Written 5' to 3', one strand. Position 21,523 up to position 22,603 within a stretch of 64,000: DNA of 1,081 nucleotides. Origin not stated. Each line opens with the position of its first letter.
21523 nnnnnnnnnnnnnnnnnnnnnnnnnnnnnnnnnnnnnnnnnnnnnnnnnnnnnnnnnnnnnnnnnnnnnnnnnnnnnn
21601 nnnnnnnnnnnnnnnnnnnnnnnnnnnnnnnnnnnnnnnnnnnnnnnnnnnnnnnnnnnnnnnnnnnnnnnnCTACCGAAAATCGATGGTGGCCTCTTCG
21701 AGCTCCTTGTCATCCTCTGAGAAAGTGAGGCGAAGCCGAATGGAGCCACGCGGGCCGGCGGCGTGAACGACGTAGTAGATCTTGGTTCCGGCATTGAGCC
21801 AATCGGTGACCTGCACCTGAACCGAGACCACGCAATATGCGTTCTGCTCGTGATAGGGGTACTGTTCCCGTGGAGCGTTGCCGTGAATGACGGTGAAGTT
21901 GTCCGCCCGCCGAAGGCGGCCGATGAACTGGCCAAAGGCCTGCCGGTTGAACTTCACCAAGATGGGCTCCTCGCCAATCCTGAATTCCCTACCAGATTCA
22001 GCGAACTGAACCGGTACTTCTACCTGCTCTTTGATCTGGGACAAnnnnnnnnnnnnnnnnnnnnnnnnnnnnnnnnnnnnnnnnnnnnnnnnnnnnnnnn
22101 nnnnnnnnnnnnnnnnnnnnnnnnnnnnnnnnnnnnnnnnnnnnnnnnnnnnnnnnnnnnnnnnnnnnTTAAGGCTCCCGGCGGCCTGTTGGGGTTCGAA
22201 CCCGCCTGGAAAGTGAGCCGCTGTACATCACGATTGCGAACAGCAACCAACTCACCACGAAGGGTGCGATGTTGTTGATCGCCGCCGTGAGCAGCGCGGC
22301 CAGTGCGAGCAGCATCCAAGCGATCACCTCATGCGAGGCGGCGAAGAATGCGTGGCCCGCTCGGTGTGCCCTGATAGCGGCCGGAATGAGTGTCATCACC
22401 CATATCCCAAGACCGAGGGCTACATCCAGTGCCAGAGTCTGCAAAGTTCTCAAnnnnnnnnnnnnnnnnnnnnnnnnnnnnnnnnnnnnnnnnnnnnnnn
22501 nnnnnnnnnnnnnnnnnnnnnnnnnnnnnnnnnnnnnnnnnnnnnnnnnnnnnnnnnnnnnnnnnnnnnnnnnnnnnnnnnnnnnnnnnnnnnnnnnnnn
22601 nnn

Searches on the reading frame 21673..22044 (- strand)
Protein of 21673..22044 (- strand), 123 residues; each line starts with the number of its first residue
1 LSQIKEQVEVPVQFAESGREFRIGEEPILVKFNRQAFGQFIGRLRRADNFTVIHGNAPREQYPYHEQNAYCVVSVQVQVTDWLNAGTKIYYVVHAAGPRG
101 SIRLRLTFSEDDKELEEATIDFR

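Call 8: search_protein_families(library=pfam, proteins=[window:21673-22044:-], max_evalue=1)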
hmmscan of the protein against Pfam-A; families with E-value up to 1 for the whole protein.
window:21673-22044:- (123 aa): 1 family
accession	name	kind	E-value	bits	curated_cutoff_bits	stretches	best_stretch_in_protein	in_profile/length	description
PF18455.6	GBR2_CC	-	0.072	13.4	25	1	103-120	19-36/39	Gamma-aminobutyric acid type B receptor subunit 2 coiled-coil domain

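Call 9: search_protein_families(library=ncbifam, proteins=[window:21673-22044:-], max_evalue=1)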
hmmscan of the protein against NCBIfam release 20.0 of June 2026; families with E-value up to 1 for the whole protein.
window:21673-22044:- (123 aa): 0 families

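Call 17: find_encoding_contigs(protein=window:21673-22044:-, flank=10000, max_places=10)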
Protein window:21673-22044:- (123 aa): 4 contigs read that carry it; 3 places shown.
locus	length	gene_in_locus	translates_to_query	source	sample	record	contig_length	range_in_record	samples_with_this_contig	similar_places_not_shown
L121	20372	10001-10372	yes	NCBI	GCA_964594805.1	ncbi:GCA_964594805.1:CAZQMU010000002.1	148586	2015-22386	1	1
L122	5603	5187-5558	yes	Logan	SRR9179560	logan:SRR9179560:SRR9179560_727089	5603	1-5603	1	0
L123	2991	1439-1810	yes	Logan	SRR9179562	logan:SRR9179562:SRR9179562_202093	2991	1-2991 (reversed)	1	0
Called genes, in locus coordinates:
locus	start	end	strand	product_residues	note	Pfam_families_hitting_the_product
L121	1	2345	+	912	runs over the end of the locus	PF02739:5_3_exonuc_N, PF01367:5_3_exonuc, PF01612:DNA_pol_A_exo1, PF22619:DNA_polI_exo1 (weak), PF00476:DNA_pol_A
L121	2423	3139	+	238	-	PF00293:NUDIX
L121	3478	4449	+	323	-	PF01594:AI-2E_transport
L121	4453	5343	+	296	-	PF01149:Fapy_DNA_glyco, PF06831:H2TH, PF06827:zf-FPG_IleRS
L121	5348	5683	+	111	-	PF03819:MazG (weak), PF12643:MazG-like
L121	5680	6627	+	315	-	PF06144:DNA_pol3_delta (weak), PF21694:DNA_pol3_delta_C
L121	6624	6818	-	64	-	-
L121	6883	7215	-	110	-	PF01649:Ribosomal_S20p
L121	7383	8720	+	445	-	PF01368:DHH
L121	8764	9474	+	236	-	PF01509:TruB_N, PF16198:TruB_C_2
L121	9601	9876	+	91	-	-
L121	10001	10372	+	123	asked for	-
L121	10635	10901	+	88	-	PF00312:Ribosomal_S15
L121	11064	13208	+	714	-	PF01138:RNase_PH, PF03725:RNase_PH_C, PF03726:PNPase, PF01138:RNase_PH, PF00013:KH_1, PF00575:S1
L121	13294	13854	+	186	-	PF03167:UDG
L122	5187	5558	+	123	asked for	-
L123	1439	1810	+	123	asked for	-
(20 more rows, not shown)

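Call 22: find_homologous_proteins(query=window:21673-22044:-, max_evalue=0.01)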
Query window:21673-22044:- (123 aa): 1 proteins with E <= 0.01 among 5 candidates.
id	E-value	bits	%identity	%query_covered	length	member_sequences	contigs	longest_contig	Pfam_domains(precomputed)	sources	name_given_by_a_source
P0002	2.2e-76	271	100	100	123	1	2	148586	-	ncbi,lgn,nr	ncbi:MAG TPA: hypothetical protein VLF21_00160 [Candidatus Saccharimonadales bacterium]|nr:hypotheti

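Call 52: predict_structure(protein=window:21673-22044:-)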
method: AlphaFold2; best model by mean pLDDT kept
length: 123 residues; sequences in the alignment: 1
mean_pLDDT: 45.2   pTM: 0.38
mean pLDDT of the five models: 45.2, 37.5, 35.4, 34.6, 32.3
residues with pLDDT >= 90: 0; 70-90: 0; 50-70: 34; < 50: 89
segments of 3 or more residues with pLDDT < 50: 1-27, 29-70, 76-82, 94-100
pLDDT, mean of each block of 10 residues (from residue 1): 36 33 45 42 43 43 43 49 50 48 56 54 51
secondary structure, 60 per line:
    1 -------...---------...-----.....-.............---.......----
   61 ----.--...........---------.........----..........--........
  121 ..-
elements in order: E8-10 E20-22 E28-32 H34-46 E50-56 E68-78 E88-96 E101-110 E113-122

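Call 66: search_protein_families(library=phrogs, proteins=[window:21673-22044:-], max_evalue=0.1)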
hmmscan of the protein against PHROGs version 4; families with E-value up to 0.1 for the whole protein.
window:21673-22044:- (123 aa): 0 families

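Call 67: search_protein_families(library=padloc, proteins=[window:21673-22044:-], max_evalue=0.1)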
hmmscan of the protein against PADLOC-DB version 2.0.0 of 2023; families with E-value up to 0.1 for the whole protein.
window:21673-22044:- (123 aa): 0 families

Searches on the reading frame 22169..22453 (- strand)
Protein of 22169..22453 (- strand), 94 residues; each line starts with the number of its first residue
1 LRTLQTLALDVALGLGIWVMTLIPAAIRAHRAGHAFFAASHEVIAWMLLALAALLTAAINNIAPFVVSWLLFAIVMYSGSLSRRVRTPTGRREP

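Call 8: search_protein_families(library=pfam, proteins=[window:22169-22453:-], max_evalue=1)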
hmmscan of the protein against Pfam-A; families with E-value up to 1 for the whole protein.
window:22169-22453:- (94 aa): 1 family
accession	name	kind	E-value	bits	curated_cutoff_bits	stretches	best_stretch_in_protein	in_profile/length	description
PF09586.16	YfhO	-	0.43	9.3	28.5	1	4-81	360-438/835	Bacterial membrane protein YfhO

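Call 9: search_protein_families(library=ncbifam, proteins=[window:22169-22453:-], max_evalue=1)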
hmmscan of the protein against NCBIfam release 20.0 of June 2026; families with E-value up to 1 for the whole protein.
window:22169-22453:- (94 aa): 0 families

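Call 28: find_encoding_contigs(protein=window:22169-22444:-, flank=4000, max_places=10)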
Protein window:22169-22444:- (91 aa): 4 contigs read that carry it; 2 places shown.
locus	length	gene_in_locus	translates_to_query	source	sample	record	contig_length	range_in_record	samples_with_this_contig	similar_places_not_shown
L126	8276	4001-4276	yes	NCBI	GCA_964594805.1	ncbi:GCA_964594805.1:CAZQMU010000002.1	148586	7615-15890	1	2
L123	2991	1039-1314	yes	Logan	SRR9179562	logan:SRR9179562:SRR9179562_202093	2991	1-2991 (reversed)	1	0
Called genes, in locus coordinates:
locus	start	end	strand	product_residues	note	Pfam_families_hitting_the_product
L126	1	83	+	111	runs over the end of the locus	PF03819:MazG (weak), PF12643:MazG-like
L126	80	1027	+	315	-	PF06144:DNA_pol3_delta (weak), PF21694:DNA_pol3_delta_C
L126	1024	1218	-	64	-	-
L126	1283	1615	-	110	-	PF01649:Ribosomal_S20p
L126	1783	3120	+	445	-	PF01368:DHH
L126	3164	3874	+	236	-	PF01509:TruB_N, PF16198:TruB_C_2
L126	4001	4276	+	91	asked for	-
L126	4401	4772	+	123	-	-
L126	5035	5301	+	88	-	PF00312:Ribosomal_S15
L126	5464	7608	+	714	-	PF01138:RNase_PH, PF03725:RNase_PH_C, PF03726:PNPase, PF01138:RNase_PH, PF00013:KH_1, PF00575:S1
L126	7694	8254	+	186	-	PF03167:UDG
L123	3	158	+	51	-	?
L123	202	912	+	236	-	PF01509:TruB_N, PF16198:TruB_C_2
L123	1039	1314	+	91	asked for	-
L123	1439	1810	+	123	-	-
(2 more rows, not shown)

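Call 66: search_protein_families(library=phrogs, proteins=[window:22169-22453:-], max_evalue=0.1)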
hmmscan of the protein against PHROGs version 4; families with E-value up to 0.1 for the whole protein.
window:22169-22453:- (94 aa): 0 families

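Call 67: search_protein_families(library=padloc, proteins=[window:22169-22453:-], max_evalue=0.1)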
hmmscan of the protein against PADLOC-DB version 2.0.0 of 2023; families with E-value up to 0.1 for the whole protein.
window:22169-22453:- (94 aa): 0 families
